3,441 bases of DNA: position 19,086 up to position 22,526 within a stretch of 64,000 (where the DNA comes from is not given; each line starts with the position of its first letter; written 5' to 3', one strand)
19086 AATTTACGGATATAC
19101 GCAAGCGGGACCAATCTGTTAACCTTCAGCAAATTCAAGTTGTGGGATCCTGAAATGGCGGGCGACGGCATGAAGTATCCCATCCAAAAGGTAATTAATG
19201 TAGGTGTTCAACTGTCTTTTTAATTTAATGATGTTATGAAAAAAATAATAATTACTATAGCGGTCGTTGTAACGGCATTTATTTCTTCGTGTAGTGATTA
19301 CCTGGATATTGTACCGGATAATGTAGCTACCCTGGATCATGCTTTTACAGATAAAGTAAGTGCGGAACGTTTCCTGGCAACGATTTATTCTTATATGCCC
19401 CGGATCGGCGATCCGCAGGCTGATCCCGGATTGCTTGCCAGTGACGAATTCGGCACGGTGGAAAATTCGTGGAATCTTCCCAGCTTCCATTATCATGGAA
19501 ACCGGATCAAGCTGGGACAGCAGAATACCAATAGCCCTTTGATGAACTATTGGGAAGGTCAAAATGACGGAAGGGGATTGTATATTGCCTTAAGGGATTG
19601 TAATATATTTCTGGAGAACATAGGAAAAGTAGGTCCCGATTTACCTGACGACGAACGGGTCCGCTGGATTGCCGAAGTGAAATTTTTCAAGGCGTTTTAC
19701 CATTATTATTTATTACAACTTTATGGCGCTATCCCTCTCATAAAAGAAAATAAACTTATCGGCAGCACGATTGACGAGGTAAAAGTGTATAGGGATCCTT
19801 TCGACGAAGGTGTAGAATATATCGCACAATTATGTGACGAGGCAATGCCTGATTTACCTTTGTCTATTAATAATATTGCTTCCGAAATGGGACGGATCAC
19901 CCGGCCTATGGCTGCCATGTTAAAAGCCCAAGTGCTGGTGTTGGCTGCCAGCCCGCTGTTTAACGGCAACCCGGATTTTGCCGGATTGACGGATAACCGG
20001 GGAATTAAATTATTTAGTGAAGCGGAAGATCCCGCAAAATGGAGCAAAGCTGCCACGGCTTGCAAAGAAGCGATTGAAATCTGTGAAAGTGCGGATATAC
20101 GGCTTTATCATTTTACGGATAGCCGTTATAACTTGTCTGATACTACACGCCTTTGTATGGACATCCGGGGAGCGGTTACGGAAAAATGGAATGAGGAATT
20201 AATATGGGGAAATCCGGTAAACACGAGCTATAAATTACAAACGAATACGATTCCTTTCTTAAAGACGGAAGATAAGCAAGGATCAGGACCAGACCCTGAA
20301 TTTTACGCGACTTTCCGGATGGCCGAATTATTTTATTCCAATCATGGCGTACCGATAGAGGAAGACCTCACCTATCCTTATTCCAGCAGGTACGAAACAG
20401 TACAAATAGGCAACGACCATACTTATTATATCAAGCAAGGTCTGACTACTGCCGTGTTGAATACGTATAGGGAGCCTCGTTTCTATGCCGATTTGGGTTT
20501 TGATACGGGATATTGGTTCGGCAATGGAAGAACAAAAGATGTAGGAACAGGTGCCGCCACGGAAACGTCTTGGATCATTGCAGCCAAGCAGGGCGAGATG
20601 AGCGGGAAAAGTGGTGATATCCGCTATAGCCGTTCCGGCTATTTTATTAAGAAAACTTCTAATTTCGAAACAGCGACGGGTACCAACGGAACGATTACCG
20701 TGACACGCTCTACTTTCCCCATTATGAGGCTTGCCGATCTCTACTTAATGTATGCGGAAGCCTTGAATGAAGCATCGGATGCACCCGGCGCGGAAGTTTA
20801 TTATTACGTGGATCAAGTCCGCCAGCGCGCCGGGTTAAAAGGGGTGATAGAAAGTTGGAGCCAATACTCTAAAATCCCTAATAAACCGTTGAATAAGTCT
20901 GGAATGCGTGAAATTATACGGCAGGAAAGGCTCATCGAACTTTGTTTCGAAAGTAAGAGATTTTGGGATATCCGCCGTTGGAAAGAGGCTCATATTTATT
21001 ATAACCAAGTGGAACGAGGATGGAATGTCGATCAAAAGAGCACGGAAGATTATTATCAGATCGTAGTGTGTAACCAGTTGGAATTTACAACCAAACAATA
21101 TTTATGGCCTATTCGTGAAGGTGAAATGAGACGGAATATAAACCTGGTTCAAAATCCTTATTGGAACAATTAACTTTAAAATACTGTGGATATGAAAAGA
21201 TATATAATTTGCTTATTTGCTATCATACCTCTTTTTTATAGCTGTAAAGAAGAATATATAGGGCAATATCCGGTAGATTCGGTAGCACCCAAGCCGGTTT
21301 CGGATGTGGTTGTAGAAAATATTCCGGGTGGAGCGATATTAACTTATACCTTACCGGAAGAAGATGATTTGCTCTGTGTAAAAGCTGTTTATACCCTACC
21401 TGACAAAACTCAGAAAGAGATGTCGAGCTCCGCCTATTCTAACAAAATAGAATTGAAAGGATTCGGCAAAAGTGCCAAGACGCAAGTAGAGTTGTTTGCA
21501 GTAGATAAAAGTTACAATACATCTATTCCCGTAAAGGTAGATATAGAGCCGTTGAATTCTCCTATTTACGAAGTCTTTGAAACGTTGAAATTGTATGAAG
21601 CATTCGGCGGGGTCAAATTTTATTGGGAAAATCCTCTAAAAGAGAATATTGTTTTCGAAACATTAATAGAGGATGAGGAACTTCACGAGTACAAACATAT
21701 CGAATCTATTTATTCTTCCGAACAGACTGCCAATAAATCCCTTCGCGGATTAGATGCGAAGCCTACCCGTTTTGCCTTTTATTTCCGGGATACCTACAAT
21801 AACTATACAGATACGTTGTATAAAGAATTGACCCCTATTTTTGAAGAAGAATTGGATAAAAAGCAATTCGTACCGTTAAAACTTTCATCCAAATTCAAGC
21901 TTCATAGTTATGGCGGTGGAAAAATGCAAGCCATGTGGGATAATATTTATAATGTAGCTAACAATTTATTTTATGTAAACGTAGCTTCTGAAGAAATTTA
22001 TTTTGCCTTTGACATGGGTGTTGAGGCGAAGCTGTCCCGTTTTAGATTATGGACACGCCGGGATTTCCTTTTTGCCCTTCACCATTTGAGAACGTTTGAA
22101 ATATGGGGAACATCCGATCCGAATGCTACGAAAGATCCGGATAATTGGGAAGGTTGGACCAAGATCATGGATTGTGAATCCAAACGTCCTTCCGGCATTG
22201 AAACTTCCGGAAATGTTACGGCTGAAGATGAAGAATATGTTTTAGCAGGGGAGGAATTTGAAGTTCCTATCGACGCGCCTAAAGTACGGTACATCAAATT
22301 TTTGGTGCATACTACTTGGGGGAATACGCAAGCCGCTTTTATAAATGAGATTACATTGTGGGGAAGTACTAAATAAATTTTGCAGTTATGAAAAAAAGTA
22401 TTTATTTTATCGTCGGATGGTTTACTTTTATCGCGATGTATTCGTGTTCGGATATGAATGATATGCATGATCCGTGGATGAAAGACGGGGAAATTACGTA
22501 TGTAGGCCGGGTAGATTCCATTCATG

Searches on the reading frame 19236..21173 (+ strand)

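Call 84: search_protein_families(library=pfam, proteins=[window:19236-21173:+], max_evalue=0.001)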
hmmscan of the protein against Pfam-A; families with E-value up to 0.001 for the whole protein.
window:19236-21173:+ (645 aa): 2 families
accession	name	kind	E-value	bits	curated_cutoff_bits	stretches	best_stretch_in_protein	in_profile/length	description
PF07980.17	SusD_RagB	-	7.3e-53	180.6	23.1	1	345-643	32-297/297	SusD family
PF14322.12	SusD-like_3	-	4.5e-10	40.5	27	1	21-216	1-172/191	Starch-binding associating with outer membrane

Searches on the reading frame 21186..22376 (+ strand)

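Call 84: search_protein_families(library=pfam, proteins=[window:21186-22376:+], max_evalue=0.001)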
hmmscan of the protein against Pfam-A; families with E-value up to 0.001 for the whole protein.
window:21186-22376:+ (396 aa): 3 families
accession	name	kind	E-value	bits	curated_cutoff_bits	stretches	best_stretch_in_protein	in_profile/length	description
PF16391.11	DUF5000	-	3e-39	134.9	25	1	251-393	1-141/141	Domain of unknown function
PF17166.9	DUF5126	-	9.8e-32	109.4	27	1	124-226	2-104/104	Domain of unknown function (DUF5126)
PF16323.11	DUF4959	-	4.9e-28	98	32.9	1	19-122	2-106/106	Domain of unknown function (DUF4959)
